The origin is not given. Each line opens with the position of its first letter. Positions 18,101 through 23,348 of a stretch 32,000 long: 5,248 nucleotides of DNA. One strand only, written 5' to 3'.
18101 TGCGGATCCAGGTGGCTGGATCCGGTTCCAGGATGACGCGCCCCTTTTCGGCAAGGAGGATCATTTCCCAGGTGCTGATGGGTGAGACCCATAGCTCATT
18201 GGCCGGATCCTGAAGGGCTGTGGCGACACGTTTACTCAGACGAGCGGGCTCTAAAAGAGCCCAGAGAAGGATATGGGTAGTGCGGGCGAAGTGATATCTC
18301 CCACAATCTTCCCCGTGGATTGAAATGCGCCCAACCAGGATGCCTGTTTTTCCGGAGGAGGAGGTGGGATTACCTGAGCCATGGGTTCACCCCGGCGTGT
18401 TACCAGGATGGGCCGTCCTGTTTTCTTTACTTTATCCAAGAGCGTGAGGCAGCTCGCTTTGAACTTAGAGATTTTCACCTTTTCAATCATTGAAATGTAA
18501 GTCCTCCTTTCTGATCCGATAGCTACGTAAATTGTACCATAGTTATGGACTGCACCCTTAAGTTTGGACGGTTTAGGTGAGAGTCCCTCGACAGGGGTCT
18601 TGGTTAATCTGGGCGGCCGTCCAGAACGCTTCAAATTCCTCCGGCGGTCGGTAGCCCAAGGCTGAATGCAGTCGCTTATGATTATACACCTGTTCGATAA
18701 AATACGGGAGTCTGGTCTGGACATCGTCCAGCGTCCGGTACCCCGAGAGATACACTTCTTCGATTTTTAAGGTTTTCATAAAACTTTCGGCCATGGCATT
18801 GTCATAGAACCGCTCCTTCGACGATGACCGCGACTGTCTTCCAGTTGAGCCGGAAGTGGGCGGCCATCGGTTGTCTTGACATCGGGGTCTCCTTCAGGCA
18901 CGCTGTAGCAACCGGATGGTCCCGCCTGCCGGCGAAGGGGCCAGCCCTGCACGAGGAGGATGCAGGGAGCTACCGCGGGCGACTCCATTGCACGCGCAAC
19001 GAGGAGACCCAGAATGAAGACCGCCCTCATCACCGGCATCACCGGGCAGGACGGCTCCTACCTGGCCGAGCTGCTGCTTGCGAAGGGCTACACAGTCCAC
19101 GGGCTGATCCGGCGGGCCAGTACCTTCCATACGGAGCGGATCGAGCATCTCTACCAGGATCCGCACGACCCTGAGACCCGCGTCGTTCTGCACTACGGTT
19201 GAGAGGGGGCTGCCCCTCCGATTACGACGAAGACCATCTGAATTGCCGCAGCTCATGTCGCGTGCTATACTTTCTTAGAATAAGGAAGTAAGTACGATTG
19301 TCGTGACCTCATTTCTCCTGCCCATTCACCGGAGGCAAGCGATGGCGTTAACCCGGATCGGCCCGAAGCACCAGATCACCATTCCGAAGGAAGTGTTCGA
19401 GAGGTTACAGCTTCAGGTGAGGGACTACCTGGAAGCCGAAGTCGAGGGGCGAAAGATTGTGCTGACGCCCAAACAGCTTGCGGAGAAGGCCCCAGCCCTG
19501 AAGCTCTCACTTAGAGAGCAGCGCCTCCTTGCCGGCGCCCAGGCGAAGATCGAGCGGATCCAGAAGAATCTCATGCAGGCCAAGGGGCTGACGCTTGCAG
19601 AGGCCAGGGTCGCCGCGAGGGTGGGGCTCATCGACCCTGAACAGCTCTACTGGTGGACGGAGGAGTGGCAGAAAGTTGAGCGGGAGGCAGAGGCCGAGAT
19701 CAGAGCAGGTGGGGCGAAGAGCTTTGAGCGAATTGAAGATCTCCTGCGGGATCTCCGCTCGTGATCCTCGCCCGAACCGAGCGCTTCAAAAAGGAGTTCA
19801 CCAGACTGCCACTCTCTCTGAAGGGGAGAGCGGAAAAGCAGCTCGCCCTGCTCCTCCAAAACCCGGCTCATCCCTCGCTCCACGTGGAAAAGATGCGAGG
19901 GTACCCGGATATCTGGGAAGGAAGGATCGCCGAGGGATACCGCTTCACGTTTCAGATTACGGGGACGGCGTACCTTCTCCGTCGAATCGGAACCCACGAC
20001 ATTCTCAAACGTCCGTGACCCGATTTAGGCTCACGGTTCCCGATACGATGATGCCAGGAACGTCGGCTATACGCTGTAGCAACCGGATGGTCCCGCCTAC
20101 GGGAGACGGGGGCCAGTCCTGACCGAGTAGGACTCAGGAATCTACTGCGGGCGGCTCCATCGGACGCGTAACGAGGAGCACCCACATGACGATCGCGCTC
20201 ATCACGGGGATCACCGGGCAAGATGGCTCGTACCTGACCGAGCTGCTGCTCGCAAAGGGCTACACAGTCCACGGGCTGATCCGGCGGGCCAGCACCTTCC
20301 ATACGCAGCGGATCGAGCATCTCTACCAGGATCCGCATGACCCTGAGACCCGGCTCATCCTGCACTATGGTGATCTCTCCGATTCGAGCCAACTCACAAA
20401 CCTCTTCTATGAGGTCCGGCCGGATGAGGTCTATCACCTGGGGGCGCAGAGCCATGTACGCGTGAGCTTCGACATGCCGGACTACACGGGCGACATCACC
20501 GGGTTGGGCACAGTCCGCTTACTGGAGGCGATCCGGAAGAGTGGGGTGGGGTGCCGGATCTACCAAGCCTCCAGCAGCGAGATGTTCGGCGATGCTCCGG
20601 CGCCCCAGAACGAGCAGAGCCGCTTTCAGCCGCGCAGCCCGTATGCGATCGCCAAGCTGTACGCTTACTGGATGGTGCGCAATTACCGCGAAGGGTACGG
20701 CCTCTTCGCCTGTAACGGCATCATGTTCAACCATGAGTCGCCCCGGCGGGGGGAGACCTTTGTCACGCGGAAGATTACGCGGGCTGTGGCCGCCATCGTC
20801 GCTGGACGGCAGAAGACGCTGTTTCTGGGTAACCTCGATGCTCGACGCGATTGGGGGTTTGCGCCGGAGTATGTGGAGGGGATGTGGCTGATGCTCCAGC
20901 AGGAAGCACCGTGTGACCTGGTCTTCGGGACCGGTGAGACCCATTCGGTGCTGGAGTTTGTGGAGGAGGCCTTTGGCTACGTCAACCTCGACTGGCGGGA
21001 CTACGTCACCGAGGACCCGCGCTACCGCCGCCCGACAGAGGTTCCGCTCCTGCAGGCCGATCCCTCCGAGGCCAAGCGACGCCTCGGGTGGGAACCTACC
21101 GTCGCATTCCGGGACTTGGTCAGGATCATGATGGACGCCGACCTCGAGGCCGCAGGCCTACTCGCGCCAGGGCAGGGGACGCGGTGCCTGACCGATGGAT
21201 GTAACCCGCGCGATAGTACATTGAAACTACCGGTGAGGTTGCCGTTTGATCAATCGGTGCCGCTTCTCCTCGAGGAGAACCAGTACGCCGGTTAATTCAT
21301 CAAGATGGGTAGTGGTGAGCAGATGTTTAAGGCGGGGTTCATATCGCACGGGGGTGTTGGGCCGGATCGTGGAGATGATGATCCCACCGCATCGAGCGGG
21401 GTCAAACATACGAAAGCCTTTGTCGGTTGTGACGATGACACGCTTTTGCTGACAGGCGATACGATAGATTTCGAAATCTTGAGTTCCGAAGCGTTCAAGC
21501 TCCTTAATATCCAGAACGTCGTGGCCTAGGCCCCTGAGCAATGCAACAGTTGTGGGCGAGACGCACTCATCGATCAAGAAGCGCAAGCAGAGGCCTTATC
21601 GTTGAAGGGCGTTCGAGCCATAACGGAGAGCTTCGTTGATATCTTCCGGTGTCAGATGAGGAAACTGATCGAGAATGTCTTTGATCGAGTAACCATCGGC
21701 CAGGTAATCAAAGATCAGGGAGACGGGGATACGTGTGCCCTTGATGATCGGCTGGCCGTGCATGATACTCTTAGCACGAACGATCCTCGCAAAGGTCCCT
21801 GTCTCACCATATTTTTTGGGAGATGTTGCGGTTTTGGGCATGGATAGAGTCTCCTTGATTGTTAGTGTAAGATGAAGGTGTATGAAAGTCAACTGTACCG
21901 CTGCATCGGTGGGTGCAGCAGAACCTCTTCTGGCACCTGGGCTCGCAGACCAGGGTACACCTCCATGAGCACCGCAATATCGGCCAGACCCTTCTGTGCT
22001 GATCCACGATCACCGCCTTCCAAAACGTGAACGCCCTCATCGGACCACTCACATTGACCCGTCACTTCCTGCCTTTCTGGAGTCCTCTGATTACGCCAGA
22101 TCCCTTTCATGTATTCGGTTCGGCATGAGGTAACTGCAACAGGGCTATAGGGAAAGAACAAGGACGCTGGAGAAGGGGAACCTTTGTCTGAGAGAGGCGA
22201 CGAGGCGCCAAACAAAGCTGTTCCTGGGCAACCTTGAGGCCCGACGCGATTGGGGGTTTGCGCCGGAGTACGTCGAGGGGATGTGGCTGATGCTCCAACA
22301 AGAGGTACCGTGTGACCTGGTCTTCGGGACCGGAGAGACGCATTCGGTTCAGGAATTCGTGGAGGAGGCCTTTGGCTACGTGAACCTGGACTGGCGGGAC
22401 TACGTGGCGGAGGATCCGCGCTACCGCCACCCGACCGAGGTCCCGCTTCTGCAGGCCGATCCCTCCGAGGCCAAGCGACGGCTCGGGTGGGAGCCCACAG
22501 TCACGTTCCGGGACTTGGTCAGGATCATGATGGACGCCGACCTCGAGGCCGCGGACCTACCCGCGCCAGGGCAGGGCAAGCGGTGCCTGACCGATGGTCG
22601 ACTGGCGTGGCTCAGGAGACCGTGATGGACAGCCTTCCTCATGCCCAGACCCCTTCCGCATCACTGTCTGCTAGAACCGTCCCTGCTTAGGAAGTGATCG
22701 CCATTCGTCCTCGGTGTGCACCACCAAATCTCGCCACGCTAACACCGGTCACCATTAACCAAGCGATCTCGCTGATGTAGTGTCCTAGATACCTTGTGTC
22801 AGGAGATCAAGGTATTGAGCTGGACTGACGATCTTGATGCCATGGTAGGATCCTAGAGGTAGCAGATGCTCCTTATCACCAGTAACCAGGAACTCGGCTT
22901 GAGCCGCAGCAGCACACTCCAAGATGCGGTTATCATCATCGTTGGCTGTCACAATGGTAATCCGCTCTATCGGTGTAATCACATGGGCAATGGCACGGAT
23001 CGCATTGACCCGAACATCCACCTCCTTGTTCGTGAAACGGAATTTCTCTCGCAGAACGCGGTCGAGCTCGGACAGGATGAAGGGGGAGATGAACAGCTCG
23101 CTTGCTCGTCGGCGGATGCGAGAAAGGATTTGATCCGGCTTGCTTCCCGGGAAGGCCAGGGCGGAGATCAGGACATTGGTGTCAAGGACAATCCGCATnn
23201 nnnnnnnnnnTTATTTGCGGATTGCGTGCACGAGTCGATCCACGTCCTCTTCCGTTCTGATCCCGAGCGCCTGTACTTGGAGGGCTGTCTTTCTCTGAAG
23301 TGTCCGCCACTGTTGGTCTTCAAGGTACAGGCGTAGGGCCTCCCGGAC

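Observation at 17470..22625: gmd broken into a ladder of diverged direct repeats, with a toxin-antitoxin cassette in every gap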

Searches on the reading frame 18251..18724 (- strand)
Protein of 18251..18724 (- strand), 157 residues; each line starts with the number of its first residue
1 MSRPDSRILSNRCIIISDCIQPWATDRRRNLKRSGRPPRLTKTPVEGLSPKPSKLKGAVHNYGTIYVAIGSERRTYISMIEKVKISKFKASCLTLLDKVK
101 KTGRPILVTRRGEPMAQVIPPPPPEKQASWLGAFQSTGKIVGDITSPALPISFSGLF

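Call 6: search_protein_families(library=pfam, proteins=[window:18251-18724:-], max_evalue=0.01)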
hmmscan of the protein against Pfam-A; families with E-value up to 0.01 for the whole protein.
window:18251-18724:- (157 aa): 1 family
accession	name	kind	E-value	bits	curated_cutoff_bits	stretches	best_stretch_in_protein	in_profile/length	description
PF02604.26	PhdYeFM_antitox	-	3.2e-07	30.5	29.8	1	82-121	3-42/74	Antitoxin Phd_YefM, type II toxin-antitoxin system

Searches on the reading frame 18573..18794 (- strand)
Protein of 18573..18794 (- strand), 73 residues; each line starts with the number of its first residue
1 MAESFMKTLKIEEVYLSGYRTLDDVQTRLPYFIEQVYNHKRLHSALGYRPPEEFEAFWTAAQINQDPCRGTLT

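Call 6: search_protein_families(library=pfam, proteins=[window:18573-18794:-], max_evalue=0.01)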
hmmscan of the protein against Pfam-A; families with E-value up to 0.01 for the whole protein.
window:18573-18794:- (73 aa): 2 families
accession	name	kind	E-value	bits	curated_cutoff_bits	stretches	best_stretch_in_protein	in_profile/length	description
PF13683.12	rve_3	-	2.2e-09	37.4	26.5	1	2-51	19-67/67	Integrase core domain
PF13333.12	rve_2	-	2.1e-06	28.2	22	1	3-55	1-52/56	Integrase core domain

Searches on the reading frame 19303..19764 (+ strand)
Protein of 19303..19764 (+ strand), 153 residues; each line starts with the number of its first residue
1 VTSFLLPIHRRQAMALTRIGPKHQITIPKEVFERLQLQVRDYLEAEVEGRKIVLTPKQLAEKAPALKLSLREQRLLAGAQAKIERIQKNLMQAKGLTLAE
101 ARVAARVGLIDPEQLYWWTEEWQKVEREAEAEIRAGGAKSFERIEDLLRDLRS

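Call 6: search_protein_families(library=pfam, proteins=[window:19303-19764:+], max_evalue=0.01)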
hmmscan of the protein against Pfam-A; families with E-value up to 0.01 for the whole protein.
window:19303-19764:+ (153 aa): 1 family
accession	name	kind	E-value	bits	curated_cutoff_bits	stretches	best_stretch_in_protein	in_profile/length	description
PF04014.23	MazE_antitoxin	-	1.5e-07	31.7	24.7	1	18-58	3-44/48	Antidote-toxin recognition MazE, bacterial antitoxin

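Call 15: find_encoding_contigs(protein=window:19303-19764:+, flank=6000, max_places=10)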
Protein window:19303-19764:+ (153 aa): no gene with exactly this product is on record in the collection.

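Call 47: search_protein_families(library=ncbifam, proteins=[window:19342-19764:+], max_evalue=1)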
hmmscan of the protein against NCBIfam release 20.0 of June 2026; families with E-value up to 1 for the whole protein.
window:19342-19764:+ (140 aa): 7 families
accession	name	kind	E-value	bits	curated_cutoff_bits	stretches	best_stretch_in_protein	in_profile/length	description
TIGR01439.1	lp_hng_hel_AbrB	domain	4.3e-07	29.5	28.3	1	4-44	2-43/44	transcriptional regulator, AbrB family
NF050106.1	TA_MazE_antitoxin_Deino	equivalog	0.012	15.8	65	1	11-45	2-36/65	type II toxin-antitoxin system MazE family antitoxin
TIGR02609.1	doc_partner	hypoth_equivalog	0.023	15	55.9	1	4-43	4-43/74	putative addiction module antidote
NF007429.0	PRK09974.1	equivalog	0.045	13.7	125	1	6-78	17-91/114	type II toxin-antitoxin system PrlF family antitoxin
NF052488.1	TAtMazEAgrob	equivalog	0.05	13.8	130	1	7-67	11-65/87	type II toxin-antitoxin system antitoxin MazE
NF006352.0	PRK08577.1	equivalog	0.093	12.8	140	1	3-98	6-105/136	hypothetical protein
NF008463.0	PRK11347.1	equivalog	0.12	12.6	101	1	4-44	6-46/83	antitoxin ChpS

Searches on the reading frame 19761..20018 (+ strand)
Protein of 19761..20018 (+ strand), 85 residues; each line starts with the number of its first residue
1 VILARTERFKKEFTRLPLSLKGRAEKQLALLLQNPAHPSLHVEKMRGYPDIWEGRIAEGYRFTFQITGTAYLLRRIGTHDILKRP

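Call 6: search_protein_families(library=pfam, proteins=[window:19761-20018:+], max_evalue=0.01)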
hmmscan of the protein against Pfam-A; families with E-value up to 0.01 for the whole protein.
window:19761-20018:+ (85 aa): 0 families

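Call 17: find_encoding_contigs(protein=window:19761-20018:+, flank=6000, max_places=10)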
Protein window:19761-20018:+ (85 aa): 11 contigs read that carry it; 9 places shown.
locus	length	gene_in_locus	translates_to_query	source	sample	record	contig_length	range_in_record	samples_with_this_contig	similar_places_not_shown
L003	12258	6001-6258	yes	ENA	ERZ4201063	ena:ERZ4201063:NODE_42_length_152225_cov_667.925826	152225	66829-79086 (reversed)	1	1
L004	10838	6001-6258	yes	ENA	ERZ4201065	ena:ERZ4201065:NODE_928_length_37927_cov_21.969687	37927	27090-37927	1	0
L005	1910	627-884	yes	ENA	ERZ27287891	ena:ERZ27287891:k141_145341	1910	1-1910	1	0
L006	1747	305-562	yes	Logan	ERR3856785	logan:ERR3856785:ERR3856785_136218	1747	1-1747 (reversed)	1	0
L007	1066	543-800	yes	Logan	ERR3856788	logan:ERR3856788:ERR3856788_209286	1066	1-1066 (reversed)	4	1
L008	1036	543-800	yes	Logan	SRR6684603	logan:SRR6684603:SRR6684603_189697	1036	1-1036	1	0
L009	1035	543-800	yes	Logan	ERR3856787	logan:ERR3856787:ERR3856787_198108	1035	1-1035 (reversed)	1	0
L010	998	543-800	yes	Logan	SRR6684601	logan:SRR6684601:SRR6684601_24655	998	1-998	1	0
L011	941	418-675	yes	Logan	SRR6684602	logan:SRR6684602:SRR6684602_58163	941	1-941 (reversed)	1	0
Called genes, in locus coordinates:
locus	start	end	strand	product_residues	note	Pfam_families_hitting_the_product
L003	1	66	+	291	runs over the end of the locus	PF00535:Glycos_transf_2, PF13641:Glyco_tranf_2_3, PF12804:NTP_transf_3 (faint)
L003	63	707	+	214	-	PF13489:Methyltransf_23, PF01209:Ubie_methyltran (faint), PF13847:Methyltransf_31 (faint), PF08241:Methyltransf_11, PF13649:Methyltransf_25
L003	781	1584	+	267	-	PF01209:Ubie_methyltran (weak), PF13489:Methyltransf_23, PF08241:Methyltransf_11, PF08242:Methyltransf_12, PF13649:Methyltransf_25, PF13847:Methyltransf_31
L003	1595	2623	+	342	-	PF13480:Acetyltransf_6, PF02388:FemAB (weak)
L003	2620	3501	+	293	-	PF01522:Polysacc_deac_1, PF11959:DUF3473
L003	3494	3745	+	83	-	-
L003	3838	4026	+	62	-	PF01370:Epimerase, PF16363:GDP_Man_Dehyd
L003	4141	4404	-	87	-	-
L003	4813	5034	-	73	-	PF13333:rve_2 (weak), PF13683:rve_3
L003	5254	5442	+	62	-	PF01370:Epimerase, PF16363:GDP_Man_Dehyd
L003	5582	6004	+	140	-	PF04014:MazE_antitoxin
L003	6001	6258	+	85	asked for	-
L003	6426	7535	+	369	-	PF01370:Epimerase, PF04321:RmlD_sub_bind, PF16363:GDP_Man_Dehyd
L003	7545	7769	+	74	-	-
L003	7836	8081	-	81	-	PF04255:DUF433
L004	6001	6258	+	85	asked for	-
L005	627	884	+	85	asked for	-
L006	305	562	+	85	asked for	-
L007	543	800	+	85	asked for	-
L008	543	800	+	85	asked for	-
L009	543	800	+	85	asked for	-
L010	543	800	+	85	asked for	-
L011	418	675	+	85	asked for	-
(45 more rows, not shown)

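Call 47: search_protein_families(library=ncbifam, proteins=[window:19761-20018:+], max_evalue=1)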
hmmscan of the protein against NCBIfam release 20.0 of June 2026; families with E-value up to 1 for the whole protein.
window:19761-20018:+ (85 aa): 1 family
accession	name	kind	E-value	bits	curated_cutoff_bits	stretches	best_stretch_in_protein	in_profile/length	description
TIGR02385.1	RelE_StbE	subfamily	0.1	13.1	27.9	1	6-75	5-78/88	type II toxin-antitoxin system mRNA interferase toxin, RelE/StbE family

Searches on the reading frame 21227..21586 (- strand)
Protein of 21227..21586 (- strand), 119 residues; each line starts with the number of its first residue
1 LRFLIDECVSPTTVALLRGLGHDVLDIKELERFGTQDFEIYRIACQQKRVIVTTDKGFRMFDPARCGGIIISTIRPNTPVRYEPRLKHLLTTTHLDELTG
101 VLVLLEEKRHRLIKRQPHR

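Call 6: search_protein_families(library=pfam, proteins=[window:21227-21586:-], max_evalue=0.01)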
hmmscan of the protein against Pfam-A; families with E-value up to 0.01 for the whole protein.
window:21227-21586:- (119 aa): 3 families
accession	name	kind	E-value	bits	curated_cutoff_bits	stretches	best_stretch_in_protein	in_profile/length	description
PF18480.7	DUF5615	-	1e-16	61.2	23.8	1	1-107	1-109/110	Domain of unknown function (DUF5615)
PF18478.7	PIN_10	-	1.5e-07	31.8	26.2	1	1-59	1-63/84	PIN like domain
PF01927.22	Mut7-C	-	4e-05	24.2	23.3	1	1-67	1-61/146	Mut7-C RNAse domain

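Call 47: search_protein_families(library=ncbifam, proteins=[window:21227-21586:-], max_evalue=1)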
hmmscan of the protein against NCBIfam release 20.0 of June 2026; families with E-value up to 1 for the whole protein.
window:21227-21586:- (119 aa): 0 families

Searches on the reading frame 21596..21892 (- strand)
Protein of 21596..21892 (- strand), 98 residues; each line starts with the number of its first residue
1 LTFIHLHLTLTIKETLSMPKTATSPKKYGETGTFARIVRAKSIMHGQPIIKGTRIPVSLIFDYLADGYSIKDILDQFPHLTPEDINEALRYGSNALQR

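Call 7: search_protein_families(library=pfam, proteins=[window:21596-21892:-], max_evalue=0.01)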
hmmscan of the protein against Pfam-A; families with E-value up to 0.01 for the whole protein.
window:21596-21892:- (98 aa): 1 family
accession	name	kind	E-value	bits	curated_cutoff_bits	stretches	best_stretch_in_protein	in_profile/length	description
PF04255.20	DUF433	-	6.4e-23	80.8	23.6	1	37-91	1-55/56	Protein of unknown function (DUF433)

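Call 47: search_protein_families(library=ncbifam, proteins=[window:21596-21892:-], max_evalue=1)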
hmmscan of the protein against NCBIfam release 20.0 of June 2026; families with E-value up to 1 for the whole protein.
window:21596-21892:- (98 aa): 0 families

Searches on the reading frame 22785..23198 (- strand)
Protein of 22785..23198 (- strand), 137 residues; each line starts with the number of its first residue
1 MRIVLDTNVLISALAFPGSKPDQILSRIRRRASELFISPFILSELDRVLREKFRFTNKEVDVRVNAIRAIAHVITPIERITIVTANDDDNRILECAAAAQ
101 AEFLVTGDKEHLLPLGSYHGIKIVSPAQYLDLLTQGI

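Call 7: search_protein_families(library=pfam, proteins=[window:22785-23198:-], max_evalue=0.01)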
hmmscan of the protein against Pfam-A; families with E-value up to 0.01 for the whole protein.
window:22785-23198:- (137 aa): 4 families
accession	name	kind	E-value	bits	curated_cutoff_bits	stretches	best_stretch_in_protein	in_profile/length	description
PF13470.12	PIN_3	-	6.9e-21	75.6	27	1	2-109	1-114/115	PIN domain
PF13638.12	PIN_4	-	2.3e-05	25.2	21.9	1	3-109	1-115/132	PIN domain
PF01850.27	PIN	-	3.2e-05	25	23.6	1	3-75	1-70/120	PIN domain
PF16289.11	PIN_12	-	0.0021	18.9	32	1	3-56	1-56/172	PIN domain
